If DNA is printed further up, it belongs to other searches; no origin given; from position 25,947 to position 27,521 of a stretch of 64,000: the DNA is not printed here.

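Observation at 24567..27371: Multiple glycan export/assembly routes in one locus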

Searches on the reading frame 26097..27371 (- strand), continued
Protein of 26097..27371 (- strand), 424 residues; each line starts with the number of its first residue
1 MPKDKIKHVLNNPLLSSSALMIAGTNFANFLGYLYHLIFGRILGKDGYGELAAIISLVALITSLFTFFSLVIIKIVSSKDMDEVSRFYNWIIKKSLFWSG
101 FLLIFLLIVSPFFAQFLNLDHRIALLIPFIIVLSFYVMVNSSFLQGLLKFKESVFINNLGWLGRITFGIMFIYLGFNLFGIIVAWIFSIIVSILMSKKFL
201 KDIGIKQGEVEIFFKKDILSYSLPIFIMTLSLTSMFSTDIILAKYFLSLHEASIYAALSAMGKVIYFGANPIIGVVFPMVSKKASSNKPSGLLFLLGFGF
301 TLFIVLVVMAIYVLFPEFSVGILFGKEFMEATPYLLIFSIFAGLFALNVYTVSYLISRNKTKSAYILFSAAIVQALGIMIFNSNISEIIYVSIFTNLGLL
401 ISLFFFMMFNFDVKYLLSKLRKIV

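Call 50: search_protein_families(library=ncbifam, proteins=[L019:9223-10029:+, L004:9205-10032:+, L006:7308-7988:+], max_evalue=0.00001)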
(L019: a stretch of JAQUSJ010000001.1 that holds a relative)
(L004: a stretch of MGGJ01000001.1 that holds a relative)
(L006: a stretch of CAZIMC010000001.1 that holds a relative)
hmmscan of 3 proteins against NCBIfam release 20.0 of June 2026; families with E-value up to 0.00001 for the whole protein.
L019:9223-10029:+ (268 aa): 14 families
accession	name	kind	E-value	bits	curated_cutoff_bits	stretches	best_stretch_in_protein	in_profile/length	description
TIGR03937.1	PgaC_IcaA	equivalog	4.2e-15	55.6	422.3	1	2-113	43-151/407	poly-beta-1,6-N-acetyl-D-glucosamine synthase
NF047588.1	GlcsyltransPgfSStrep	equivalog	2.9e-12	46.5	500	1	6-176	3-169/308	glycosyltransferase PgfS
NF007482.0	PRK10073.1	equivalog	6.6e-11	41.8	423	1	4-121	6-119/334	glycosyltransferase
NF010496.0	PRK13915.1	equivalog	8e-10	38.3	262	1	5-98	32-127/307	glucosyl-3-phosphoglycerate synthase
NF058614.1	PPMAGASynPpgS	equivalog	2.9e-09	36.7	370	1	8-227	4-213/226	polyprenyl-phospho-N-acetylgalactosaminyl synthase PpgS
TIGR03111.1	glyc2_xrt_Gpos1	hypoth_equivalog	1.2e-08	34.2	363.95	1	6-114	51-158/439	TIGR03111 family XrtG-associated glycosyltransferase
NF007986.1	PRK10714.1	equivalog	3.8e-08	32.7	529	1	2-126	4-127/316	undecaprenyl-phosphate 4-deoxy-4-formamido-L-arabinose transferase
NF041394.1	GtaseAglG_Halo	equivalog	2.1e-07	30.5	440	1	6-122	3-117/304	glucosyl-dolichyl phosphate glucuronosyltransferase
TIGR04283.1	glyco_like_mftF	equivalog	2.3e-07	30.6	182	1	6-111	1-96/221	TIGR04283 family arsenosugar biosynthesis glycosyltransferase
NF047683.1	TeichurnBiosyTuaG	equivalog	5.9e-07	29.4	400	1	4-107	6-106/252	teichuronic acid biosynthesis protein TuaG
TIGR03965.1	mycofact_glyco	equivalog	2.1e-06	26.9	280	1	6-120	76-187/467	mycofactocin biosynthesis glycosyltransferase MftF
NF038299.1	EPS_HpsN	equivalog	3.4e-06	26.2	425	1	5-112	2-106/317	hormogonium polysaccharide biosynthesis glycosyltransferase HpsN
NF041875.1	EPS_EpsD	equivalog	6.2e-06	25.8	370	1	6-135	1-128/325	exopolysaccharide biosynthesis glycosyltransferase EpsD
NF041391.1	DPhHxTase_Halo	equivalog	7.8e-06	25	375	1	13-215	4-190/213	dolichyl-phosphate hexose transferase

L004:9205-10032:+ (275 aa): 14 families
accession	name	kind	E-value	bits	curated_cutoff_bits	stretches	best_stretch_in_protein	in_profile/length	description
NF007986.1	PRK10714.1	equivalog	2.3e-16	59.7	529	1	13-203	6-188/316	undecaprenyl-phosphate 4-deoxy-4-formamido-L-arabinose transferase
NF047588.1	GlcsyltransPgfSStrep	equivalog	2.4e-16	59.9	500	1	15-185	3-168/308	glycosyltransferase PgfS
TIGR03937.1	PgaC_IcaA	equivalog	2.4e-15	56.4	422.3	1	3-123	35-151/407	poly-beta-1,6-N-acetyl-D-glucosamine synthase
NF010496.0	PRK13915.1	equivalog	5.2e-14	52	262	1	8-119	26-139/307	glucosyl-3-phosphoglycerate synthase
NF007482.0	PRK10073.1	equivalog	9.8e-12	44.5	423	1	10-120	3-108/334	glycosyltransferase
NF047683.1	TeichurnBiosyTuaG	equivalog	8.9e-11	41.9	400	1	11-106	4-95/252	teichuronic acid biosynthesis protein TuaG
NF041875.1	EPS_EpsD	equivalog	2.7e-10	40.2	370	1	15-139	1-121/325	exopolysaccharide biosynthesis glycosyltransferase EpsD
NF058614.1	PPMAGASynPpgS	equivalog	3.3e-10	39.8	370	1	16-218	3-196/226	polyprenyl-phospho-N-acetylgalactosaminyl synthase PpgS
NF038302.1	EPS_HpsE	equivalog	1.9e-08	33.6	300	1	15-106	3-95/307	hormogonium polysaccharide biosynthesis glycosyltransferase HpsE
TIGR04182.1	glyco_TIGR04182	equivalog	3.4e-08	33.2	325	1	15-216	2-188/293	S-layer glycoprotein N-glycosyltransferase AglJ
NF038299.1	EPS_HpsN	equivalog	3.9e-08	32.6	425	1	14-117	2-101/317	hormogonium polysaccharide biosynthesis glycosyltransferase HpsN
NF053739.1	GlytfEpsEBac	equivalog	7.5e-08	31.7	450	1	15-105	3-90/265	glycosyltransferase EpsE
TIGR03965.1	mycofact_glyco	equivalog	1.3e-07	30.8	280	1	7-123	68-180/467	mycofactocin biosynthesis glycosyltransferase MftF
TIGR04283.1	glyco_like_mftF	equivalog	2.2e-07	30.7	182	1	15-107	1-82/221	TIGR04283 family arsenosugar biosynthesis glycosyltransferase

L006:7308-7988:+ (226 aa): 8 families
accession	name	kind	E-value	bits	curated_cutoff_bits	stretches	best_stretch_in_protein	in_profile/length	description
NF047588.1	GlcsyltransPgfSStrep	equivalog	2.2e-11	43.6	500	1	1-164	1-166/308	glycosyltransferase PgfS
NF007986.1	PRK10714.1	equivalog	1.8e-10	40.4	529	1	2-167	7-174/316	undecaprenyl-phosphate 4-deoxy-4-formamido-L-arabinose transferase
TIGR03937.1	PgaC_IcaA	equivalog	9.1e-10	38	422.3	1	2-93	46-136/407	poly-beta-1,6-N-acetyl-D-glucosamine synthase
TIGR04283.1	glyco_like_mftF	equivalog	9.3e-09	35.2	182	1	3-141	1-130/221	TIGR04283 family arsenosugar biosynthesis glycosyltransferase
NF010496.0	PRK13915.1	equivalog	1.1e-08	34.5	262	1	2-96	32-130/307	glucosyl-3-phosphoglycerate synthase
NF007482.0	PRK10073.1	equivalog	1.7e-08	33.9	423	1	2-92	7-95/334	glycosyltransferase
NF038302.1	EPS_HpsE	equivalog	1.4e-07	30.8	300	1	1-88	1-92/307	hormogonium polysaccharide biosynthesis glycosyltransferase HpsE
NF041391.1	DPhHxTase_Halo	equivalog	3.9e-07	29.3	375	1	10-200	4-185/213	dolichyl-phosphate hexose transferase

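Call 52: search_solved_structures(query=window:26097-27371:-, max_evalue=1)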
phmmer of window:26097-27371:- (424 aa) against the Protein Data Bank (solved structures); distinct sequences matched with E-value up to 1: 0.
